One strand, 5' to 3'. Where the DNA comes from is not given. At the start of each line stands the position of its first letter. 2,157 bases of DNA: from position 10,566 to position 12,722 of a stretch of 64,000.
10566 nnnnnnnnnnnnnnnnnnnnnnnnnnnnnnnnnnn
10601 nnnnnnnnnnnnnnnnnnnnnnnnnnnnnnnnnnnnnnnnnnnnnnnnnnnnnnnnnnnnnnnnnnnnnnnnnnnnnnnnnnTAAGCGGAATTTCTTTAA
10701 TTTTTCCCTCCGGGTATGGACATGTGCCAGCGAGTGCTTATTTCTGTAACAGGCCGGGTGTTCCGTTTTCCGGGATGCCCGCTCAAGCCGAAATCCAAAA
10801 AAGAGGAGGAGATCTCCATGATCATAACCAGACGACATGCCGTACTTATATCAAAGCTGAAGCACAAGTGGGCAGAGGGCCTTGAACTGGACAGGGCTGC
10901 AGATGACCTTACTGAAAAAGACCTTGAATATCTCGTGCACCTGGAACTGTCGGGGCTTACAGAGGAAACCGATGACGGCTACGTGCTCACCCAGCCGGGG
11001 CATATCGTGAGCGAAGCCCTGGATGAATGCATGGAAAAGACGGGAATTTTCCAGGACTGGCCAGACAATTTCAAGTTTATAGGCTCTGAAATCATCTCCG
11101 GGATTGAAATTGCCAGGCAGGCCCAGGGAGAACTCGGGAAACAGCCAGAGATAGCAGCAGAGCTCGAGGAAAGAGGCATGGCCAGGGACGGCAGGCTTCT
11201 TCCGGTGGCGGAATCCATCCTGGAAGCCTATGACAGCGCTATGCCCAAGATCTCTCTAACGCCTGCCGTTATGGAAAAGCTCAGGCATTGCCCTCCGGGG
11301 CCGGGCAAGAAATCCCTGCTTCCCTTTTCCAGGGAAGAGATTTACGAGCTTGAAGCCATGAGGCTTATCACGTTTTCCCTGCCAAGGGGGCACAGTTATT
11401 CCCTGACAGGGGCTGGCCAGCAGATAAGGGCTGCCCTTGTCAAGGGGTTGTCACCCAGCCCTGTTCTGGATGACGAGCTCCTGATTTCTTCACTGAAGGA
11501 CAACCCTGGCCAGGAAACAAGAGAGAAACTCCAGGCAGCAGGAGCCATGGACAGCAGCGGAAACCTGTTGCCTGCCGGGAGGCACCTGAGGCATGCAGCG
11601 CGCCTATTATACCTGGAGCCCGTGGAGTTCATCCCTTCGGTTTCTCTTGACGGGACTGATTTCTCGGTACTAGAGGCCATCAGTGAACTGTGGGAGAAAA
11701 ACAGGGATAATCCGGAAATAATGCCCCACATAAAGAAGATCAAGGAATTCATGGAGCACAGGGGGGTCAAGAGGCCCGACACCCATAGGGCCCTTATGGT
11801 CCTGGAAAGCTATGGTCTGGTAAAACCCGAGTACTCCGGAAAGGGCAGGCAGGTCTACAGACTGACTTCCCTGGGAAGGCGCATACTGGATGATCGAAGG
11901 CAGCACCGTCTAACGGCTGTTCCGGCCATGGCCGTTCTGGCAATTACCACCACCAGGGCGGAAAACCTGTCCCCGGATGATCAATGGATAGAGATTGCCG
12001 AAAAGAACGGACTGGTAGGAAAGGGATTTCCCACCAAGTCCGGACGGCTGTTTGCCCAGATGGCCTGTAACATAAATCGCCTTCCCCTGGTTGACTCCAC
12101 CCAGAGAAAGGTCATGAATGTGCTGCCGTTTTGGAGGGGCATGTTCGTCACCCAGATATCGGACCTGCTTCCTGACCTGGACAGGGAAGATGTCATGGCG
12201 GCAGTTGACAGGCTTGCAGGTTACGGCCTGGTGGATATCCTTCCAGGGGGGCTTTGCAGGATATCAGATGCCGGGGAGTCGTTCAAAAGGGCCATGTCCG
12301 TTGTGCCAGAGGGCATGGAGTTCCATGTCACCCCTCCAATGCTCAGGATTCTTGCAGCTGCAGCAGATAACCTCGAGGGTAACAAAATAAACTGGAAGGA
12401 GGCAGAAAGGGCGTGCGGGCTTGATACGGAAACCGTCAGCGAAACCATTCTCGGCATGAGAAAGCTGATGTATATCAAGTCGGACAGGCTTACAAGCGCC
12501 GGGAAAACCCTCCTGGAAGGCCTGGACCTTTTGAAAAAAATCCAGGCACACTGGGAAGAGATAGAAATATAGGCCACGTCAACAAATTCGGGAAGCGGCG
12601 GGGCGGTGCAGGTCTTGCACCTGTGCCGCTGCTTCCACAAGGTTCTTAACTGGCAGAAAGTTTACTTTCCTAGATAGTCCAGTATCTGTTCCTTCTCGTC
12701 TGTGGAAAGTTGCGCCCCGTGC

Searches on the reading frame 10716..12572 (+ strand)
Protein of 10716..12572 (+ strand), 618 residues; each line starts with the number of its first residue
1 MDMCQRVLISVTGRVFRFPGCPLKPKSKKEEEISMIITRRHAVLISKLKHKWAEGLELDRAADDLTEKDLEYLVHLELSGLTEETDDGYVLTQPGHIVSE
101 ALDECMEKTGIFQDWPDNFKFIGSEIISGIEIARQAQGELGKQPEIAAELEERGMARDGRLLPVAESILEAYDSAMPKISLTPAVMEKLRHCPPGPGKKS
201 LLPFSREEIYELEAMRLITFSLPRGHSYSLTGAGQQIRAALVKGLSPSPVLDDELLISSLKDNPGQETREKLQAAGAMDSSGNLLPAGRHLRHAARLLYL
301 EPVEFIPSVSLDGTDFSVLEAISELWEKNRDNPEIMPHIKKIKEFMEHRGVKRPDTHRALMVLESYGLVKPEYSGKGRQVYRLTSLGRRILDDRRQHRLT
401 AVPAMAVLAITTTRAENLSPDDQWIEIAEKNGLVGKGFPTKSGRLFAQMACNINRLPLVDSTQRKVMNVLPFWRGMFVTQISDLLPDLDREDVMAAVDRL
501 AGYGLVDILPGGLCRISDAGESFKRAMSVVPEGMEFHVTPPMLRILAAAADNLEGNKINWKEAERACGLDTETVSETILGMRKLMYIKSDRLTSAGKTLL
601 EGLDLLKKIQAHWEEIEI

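Call 42: search_protein_families(library=pfam, proteins=[window:10716-12572:+], max_evalue=0.001)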
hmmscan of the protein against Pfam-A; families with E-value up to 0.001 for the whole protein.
window:10716-12572:+ (618 aa): 3 families
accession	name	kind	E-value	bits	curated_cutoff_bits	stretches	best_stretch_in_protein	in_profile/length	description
PF04458.17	DUF505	-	4.5e-117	392.5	28.7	2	35-352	1-324/622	Protein of unknown function (DUF505)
PF25213.1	HVO_A0261_N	-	7.1e-07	29.5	35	0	75-108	47-80/86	HVO_A0261 N-terminal domain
PF14947.12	HTH_45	-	0.00023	21.5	25.5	0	71-107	38-74/77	Winged helix-turn-helix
